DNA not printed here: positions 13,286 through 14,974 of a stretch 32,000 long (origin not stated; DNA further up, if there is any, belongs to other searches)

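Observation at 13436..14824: Tubulin-like (artubulin-type) GTPase gene in an archaeal chromosome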

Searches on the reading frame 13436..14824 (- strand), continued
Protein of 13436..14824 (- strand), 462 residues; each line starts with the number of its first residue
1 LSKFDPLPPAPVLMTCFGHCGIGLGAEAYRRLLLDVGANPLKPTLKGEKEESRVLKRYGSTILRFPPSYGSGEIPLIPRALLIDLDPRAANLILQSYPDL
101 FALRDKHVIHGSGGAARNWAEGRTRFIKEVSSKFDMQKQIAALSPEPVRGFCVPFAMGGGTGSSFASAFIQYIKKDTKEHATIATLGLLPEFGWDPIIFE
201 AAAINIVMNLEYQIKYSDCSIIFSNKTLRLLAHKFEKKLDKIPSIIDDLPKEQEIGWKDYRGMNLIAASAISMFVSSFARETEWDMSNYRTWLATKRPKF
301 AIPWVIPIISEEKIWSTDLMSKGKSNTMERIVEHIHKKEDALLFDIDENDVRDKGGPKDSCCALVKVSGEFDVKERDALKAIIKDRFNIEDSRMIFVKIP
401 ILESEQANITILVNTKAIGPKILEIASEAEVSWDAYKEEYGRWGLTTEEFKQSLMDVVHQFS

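Call 45: search_protein_families(library=pfam, proteins=[P0248, P0249, P0250, P0252, P0253, P0254, P0257, P0258, P0260, P0266], max_evalue=0.01)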
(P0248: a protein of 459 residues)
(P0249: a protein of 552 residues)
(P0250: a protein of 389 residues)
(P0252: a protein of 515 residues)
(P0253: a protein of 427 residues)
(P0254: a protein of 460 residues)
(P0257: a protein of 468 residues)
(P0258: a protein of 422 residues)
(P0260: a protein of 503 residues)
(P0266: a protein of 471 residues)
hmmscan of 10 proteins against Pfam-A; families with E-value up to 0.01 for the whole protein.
P0248 (459 aa): 2 families
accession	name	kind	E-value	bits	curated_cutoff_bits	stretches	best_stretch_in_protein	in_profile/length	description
PF00091.31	Tubulin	-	2.1e-29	103.6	33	1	21-225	3-189/190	Tubulin/FtsZ family, GTPase domain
PF13809.12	Tubulin_2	-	4.3e-06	26.7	27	1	117-215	124-234/356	Tubulin like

P0249 (552 aa): 5 families
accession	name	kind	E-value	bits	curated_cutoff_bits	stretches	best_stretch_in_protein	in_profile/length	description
PF00091.31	Tubulin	-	1.6e-99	332.3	33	2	165-319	41-189/190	Tubulin/FtsZ family, GTPase domain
PF03953.22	Tubulin_C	-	7e-43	146.2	26.6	1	369-489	1-124/126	Tubulin C-terminal domain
PF14881.12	Tubulin_3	-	2.3e-08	34.3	30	1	228-301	64-142/180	Tubulin domain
PF13809.12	Tubulin_2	-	1.7e-06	28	27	0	77-117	167-209/356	Tubulin like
PF04816.18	TrmK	-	0.0021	18.1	27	0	212-318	32-134/205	tRNA (adenine(22)-N(1))-methyltransferase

P0250 (389 aa): 3 families
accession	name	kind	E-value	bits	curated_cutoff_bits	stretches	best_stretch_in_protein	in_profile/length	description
PF00091.31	Tubulin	-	9.3e-59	199.3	33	1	3-214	1-189/190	Tubulin/FtsZ family, GTPase domain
PF10644.15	Misat_Tub_SegII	-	0.00043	21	26.5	1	2-83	1-80/115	Misato Segment II tubulin-like domain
PF03953.22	Tubulin_C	-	0.0029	18.2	26.6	1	264-282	1-19/126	Tubulin C-terminal domain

P0252 (515 aa): 4 families
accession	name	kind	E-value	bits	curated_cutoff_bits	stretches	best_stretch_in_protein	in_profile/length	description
PF00091.31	Tubulin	-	8.5e-51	173.4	33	1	17-236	1-189/190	Tubulin/FtsZ family, GTPase domain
PF03953.22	Tubulin_C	-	9.8e-17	61.7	26.6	1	286-430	1-122/126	Tubulin C-terminal domain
PF10644.15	Misat_Tub_SegII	-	0.0011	19.8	26.5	1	17-94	2-69/115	Misato Segment II tubulin-like domain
PF14881.12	Tubulin_3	-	0.0051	17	30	0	139-249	57-173/180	Tubulin domain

P0253 (427 aa): 2 families
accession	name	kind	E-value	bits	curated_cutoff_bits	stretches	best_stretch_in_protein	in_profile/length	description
PF00091.31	Tubulin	-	7.6e-54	183.3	33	1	3-211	1-188/190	Tubulin/FtsZ family, GTPase domain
PF03953.22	Tubulin_C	-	1.8e-10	41.5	26.6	1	263-371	3-121/126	Tubulin C-terminal domain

P0254 (460 aa): 3 families
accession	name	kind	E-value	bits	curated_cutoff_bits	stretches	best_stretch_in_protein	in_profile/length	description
PF00091.31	Tubulin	-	3.7e-52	177.8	33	1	5-216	3-189/190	Tubulin/FtsZ family, GTPase domain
PF03953.22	Tubulin_C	-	4.9e-11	43.3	26.6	1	269-406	3-124/126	Tubulin C-terminal domain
PF14881.12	Tubulin_3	-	0.0021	18.2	30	1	123-206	64-150/180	Tubulin domain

P0257 (468 aa): 4 families
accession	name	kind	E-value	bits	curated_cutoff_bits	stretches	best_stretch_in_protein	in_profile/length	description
PF00091.31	Tubulin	-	6.2e-55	186.9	33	1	4-210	1-189/190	Tubulin/FtsZ family, GTPase domain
PF03953.22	Tubulin_C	-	4.4e-09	37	26.6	1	260-379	1-122/126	Tubulin C-terminal domain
PF10644.15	Misat_Tub_SegII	-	2.6e-05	25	26.5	1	4-75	2-71/115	Misato Segment II tubulin-like domain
PF14881.12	Tubulin_3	-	0.00086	19.5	30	1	115-183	56-122/180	Tubulin domain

P0258 (422 aa): 2 families
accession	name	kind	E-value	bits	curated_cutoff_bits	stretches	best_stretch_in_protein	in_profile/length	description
PF00091.31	Tubulin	-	2.1e-31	110.1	33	1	5-212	3-188/190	Tubulin/FtsZ family, GTPase domain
PF13809.12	Tubulin_2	-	5.3e-05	23.1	27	1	113-192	149-229/356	Tubulin like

P0260 (503 aa): 0 families

P0266 (471 aa): 5 families
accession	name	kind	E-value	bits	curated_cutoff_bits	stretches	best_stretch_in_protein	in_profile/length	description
PF00091.31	Tubulin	-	2.6e-54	184.8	33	1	4-212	1-188/190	Tubulin/FtsZ family, GTPase domain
PF03953.22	Tubulin_C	-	2.2e-17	63.8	26.6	1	279-398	17-124/126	Tubulin C-terminal domain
PF10644.15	Misat_Tub_SegII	-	1.5e-05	25.7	26.5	1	4-87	2-80/115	Misato Segment II tubulin-like domain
PF13809.12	Tubulin_2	-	0.0089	15.8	27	0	134-172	163-203/356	Tubulin like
PF14881.12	Tubulin_3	-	0.0094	16.1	30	0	122-170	64-110/180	Tubulin domain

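Call 48: search_protein_families(library=pfam, alignment_id=A3, max_evalue=0.001)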
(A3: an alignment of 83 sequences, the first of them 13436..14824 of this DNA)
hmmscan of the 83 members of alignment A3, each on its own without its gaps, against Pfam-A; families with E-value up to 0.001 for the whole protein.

A. member 1, window:13436-14824:- (462 aa): 1 family
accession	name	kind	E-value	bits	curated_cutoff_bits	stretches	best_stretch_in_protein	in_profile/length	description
PF00091.31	Tubulin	-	1.8e-15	58.1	33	1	14-229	4-186/190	Tubulin/FtsZ family, GTPase domain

B. families by the number of members that match (of 83 scanned): 13 families
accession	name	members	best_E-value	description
PF00091.31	Tubulin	82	3.1e-103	Tubulin/FtsZ family, GTPase domain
PF03953.22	Tubulin_C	59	5.8e-105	Tubulin C-terminal domain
PF10644.15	Misat_Tub_SegII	20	1.9e-09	Misato Segment II tubulin-like domain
PF14881.12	Tubulin_3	8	2.3e-08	Tubulin domain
PF13809.12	Tubulin_2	8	1.7e-06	Tubulin like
PF01496.24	V_ATPase_I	1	2.6e-103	V-type ATPase 116kDa subunit family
PF01352.32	KRAB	1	8.6e-24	KRAB box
PF13360.13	PQQ_2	1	2e-20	Outer membrane protein assembly factor BamB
PF00078.32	RVT_1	1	3.8e-11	Reverse transcriptase (RNA-dependent DNA polymerase)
PF00849.27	PseudoU_synth_2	1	1.7e-08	RNA pseudouridylate synthase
PF13570.13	Beta-prop_ACSF4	1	1.1e-05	Beta-alanine-activating enzyme, beta-propeller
PF01011.28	PQQ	1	1.7e-05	Glucose/ethanol/alcohol dehydrogenase, beta-propeller domain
PF23947.1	DUF7281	1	0.00064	Domain of unknown function (DUF7281)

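Call 55: find_encoding_contigs(protein=P0105, flank=5000, max_places=2)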
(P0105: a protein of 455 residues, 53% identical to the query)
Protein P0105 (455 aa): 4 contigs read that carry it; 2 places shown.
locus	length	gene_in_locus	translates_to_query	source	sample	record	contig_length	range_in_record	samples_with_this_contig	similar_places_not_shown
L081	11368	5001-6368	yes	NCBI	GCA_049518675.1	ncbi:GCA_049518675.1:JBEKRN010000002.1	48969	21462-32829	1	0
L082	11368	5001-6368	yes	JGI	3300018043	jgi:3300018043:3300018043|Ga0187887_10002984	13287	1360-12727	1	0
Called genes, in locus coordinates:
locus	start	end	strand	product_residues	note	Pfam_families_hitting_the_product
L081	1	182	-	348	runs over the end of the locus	-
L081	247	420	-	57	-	-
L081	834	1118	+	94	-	PF03992:ABM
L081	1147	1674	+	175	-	PF00293:NUDIX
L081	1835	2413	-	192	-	PF00702:Hydrolase, PF08645:PNK3P (weak), PF13242:Hydrolase_like, PF13419:HAD_2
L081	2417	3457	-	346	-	PF04371:PAD_porph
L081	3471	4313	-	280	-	PF00795:CN_hydrolase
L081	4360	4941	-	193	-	PF00092:VWA (weak), PF13519:VWA_2 (weak)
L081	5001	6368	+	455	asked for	PF00091:Tubulin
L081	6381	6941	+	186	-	-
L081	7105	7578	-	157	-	-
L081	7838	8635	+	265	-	PF00561:Abhydrolase_1, PF12146:Hydrolase_4, PF12697:Abhydrolase_6, PF03096:Ndr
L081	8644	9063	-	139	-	PF08327:AHSA1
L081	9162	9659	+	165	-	PF10061:DUF2299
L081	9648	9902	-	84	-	PF04457:MJ1316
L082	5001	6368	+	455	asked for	PF00091:Tubulin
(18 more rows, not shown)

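Call 56: find_encoding_contigs(protein=P0120, flank=5000, max_places=2)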
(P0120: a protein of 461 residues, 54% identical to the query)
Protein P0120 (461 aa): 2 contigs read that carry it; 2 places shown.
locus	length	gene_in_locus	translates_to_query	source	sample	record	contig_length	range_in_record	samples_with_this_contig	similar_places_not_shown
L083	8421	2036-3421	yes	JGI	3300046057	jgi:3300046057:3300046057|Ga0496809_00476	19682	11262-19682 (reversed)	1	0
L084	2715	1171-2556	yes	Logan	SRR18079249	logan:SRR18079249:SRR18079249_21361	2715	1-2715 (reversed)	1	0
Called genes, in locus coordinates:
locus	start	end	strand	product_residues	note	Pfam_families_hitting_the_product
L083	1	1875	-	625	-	?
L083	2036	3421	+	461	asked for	PF00091:Tubulin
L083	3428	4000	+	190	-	-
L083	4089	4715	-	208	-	PF01025:GrpE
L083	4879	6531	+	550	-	PF00890:FAD_binding_2 (faint), PF01266:DAO, PF01494:FAD_binding_3, PF07992:Pyr_redox_2 (faint), PF12831:FAD_oxidored (weak), PF16901:DAO_C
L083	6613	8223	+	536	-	PF06418:CTP_synth_N, PF00117:GATase, PF07722:Peptidase_C26 (weak)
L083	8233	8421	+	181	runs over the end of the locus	PF13238:AAA_18, PF13521:AAA_28 (faint)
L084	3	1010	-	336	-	?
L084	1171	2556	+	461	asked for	PF00091:Tubulin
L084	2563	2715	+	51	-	?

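Call 59: find_encoding_contigs(protein=P0248, flank=5000, max_places=2)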
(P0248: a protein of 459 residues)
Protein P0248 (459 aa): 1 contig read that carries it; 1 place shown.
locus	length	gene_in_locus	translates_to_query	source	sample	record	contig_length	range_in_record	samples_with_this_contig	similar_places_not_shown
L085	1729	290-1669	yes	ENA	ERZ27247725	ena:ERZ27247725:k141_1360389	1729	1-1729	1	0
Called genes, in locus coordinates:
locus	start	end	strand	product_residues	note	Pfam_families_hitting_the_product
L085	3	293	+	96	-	?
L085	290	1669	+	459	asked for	PF00091:Tubulin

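Call 60: find_encoding_contigs(protein=P0258, flank=5000, max_places=2)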
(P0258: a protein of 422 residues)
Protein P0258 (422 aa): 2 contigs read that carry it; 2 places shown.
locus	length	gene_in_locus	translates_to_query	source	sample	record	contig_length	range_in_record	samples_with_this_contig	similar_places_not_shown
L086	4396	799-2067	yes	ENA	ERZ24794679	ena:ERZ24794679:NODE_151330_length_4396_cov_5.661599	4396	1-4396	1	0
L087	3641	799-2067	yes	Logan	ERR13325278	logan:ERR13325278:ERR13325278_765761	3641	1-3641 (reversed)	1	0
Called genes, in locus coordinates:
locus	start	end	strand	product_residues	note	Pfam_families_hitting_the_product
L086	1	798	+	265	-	?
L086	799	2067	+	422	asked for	PF00091:Tubulin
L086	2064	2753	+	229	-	PF07705:CARDB (weak)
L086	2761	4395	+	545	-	?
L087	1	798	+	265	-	?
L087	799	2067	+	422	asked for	PF00091:Tubulin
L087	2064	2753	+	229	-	PF07705:CARDB (weak)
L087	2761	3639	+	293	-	?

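Call 61: find_encoding_contigs(protein=P0260, flank=5000, max_places=2)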
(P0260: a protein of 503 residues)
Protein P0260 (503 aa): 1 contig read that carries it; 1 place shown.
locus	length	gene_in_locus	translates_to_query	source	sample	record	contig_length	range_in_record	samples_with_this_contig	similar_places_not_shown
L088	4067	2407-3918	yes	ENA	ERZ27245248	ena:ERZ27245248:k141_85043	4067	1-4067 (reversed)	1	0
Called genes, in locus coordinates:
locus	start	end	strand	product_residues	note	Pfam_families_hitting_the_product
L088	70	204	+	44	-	-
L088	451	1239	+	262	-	-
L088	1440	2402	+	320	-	-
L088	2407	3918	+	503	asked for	-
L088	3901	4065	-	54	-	?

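Call 77: fold_search(model_id=the predicted structure, library=viral)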
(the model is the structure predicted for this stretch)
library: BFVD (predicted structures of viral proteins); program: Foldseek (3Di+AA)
matches with E <= 10: 370; with E <= 0.001: 9
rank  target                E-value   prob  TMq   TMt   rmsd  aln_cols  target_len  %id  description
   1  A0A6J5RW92            2.7e-09  1.00  0.48  0.49   8.2       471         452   11  FtsZ Cell division GTPase [uncultured Caudovirales phage]
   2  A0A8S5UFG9            7.1e-09  1.00  0.47  0.54   6.7       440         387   10  Cell division protein [Myoviridae sp. ctcyQ27]
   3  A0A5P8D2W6            4.5e-06  1.00  0.40  0.53   9.5       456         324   10  (no name in the UniProt tables at hand)
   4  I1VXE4                5.0e-06  1.00  0.43  0.60   9.2       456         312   11  (no name in the UniProt tables at hand)
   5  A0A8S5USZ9            9.4e-06  1.00  0.38  0.48  11.3       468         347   10  Tubulin [Myoviridae sp. ctijX18]
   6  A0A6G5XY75            8.1e-05  1.00  0.43  0.55   7.8       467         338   12  (no name in the UniProt tables at hand)
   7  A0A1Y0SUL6            1.3e-04  1.00  0.43  0.55   8.5       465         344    9  PhuZ [Pseudomonas phage Noxifer]
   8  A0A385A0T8            2.8e-04  1.00  0.38  0.51  10.7       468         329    9  (no name in the UniProt tables at hand)
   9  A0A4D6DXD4            3.7e-04  1.00  0.41  0.55   8.6       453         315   11  Putative tubulin-like protein [Edwardsiella phage pEt-SU]
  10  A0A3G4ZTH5            5.7e-02  0.05  0.10  0.10  22.1       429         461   12  Glucuronosyltransferase [Dasosvirus sp.]
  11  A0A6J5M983            7.2e-02  0.35  0.20  0.24  13.2       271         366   10  Uncharacterized protein [uncultured Caudovirales phage]
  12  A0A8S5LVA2            8.5e-02  0.44  0.20  0.33  10.8       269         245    6  Uncharacterized protein [Siphoviridae sp. ctMaD24]
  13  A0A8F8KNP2            8.5e-02  0.06  0.13  0.16  20.7       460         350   10  Deoxyguanosine kinase mitochondrial [Clandestinovirus]
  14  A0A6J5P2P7            9.0e-02  0.35  0.10  0.20  13.3       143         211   14  Rus Holliday junction resolvase [uncultured Caudovirales phage]
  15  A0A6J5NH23            9.5e-02  0.38  0.13  0.39   9.1       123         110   12  Uncharacterized protein [uncultured Caudovirales phage]
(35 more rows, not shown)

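Call 79: search_protein_families(library=phrogs, proteins=[window:13436-14824:-], max_evalue=0.1)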
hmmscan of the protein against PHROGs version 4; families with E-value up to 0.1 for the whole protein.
window:13436-14824:- (462 aa): 1 family
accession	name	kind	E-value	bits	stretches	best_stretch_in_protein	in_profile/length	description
phrog_5331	-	unknown function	0.036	14.8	1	107-151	66-110/164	-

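Call 83: list_cluster_members(proteins=[P0009, P0081, P0038, P0063, P0085, P0054])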
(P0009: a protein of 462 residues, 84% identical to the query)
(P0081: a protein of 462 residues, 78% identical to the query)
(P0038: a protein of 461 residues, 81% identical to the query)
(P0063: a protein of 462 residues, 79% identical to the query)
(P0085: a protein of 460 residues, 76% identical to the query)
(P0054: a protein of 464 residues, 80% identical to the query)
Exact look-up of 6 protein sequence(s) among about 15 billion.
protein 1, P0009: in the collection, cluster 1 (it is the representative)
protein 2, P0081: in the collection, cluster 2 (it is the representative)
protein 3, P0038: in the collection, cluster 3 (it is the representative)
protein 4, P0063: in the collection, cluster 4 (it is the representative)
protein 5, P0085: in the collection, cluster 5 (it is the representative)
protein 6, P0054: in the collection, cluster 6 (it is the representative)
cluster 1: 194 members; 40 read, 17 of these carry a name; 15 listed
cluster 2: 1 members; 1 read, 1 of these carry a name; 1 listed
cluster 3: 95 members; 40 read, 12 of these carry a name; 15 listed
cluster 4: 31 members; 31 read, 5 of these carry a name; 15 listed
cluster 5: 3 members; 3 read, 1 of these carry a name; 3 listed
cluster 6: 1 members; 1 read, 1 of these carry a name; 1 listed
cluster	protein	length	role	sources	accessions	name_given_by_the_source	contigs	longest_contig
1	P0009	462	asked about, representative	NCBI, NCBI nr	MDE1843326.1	MAG: cell division protein FtsZ [Thaumarchaeota archaeon] | cell division protein FtsZ [Nitrososphaerota archaeon]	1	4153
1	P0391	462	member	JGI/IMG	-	hypothetical protein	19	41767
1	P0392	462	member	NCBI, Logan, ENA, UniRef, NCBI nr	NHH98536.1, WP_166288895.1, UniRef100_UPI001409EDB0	hypothetical protein DYY66_2543 [Candidatus Nitrosotalea sp. FS] | cell division protein FtsZ n=1 Tax=Candidatus Nitrosotalea sp. FS TaxID=2341021 ... | cell division protein FtsZ [Candidatus Nitrosotalea sp. FS]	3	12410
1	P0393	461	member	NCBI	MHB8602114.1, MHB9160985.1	MAG: cell division protein FtsZ [Nitrosotalea sp.]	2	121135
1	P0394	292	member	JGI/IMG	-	tubulin gamma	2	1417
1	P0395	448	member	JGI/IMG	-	tubulin gamma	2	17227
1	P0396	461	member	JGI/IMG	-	hypothetical protein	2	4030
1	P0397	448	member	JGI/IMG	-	hypothetical protein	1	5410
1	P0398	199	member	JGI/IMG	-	tubulin gamma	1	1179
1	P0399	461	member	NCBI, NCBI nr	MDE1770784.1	MAG: cell division protein FtsZ [Thaumarchaeota archaeon] | cell division protein FtsZ [Nitrososphaerota archaeon]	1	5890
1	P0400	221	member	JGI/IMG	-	tubulin gamma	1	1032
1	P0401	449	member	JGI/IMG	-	tubulin gamma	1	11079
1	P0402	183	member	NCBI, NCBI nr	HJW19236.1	MAG TPA: cell division protein FtsZ, partial [Candidatus Nitrosotalea sp.] | cell division protein FtsZ [Candidatus Nitrosotalea sp.]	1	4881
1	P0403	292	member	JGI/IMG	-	tubulin gamma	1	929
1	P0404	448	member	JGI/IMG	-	hypothetical protein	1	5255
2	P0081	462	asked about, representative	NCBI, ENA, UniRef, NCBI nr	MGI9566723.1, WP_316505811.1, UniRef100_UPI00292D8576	MAG: cell division protein FtsZ [Nitrosopumilus sp.] | cell division protein FtsZ n=1 Tax=Nitrosopumilus sp. TaxID=2024843 RepID=UPI00292D8576 | cell division protein FtsZ [Nitrosopumilus sp.]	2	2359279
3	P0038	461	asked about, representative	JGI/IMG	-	Tubulin/FtsZ family, GTPase domain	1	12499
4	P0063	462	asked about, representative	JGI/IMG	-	hypothetical protein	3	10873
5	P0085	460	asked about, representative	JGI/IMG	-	tubulin gamma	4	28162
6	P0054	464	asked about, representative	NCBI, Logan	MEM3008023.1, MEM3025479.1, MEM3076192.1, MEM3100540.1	MAG: cell division protein FtsZ [Candidatus Nitrosotenuis sp.]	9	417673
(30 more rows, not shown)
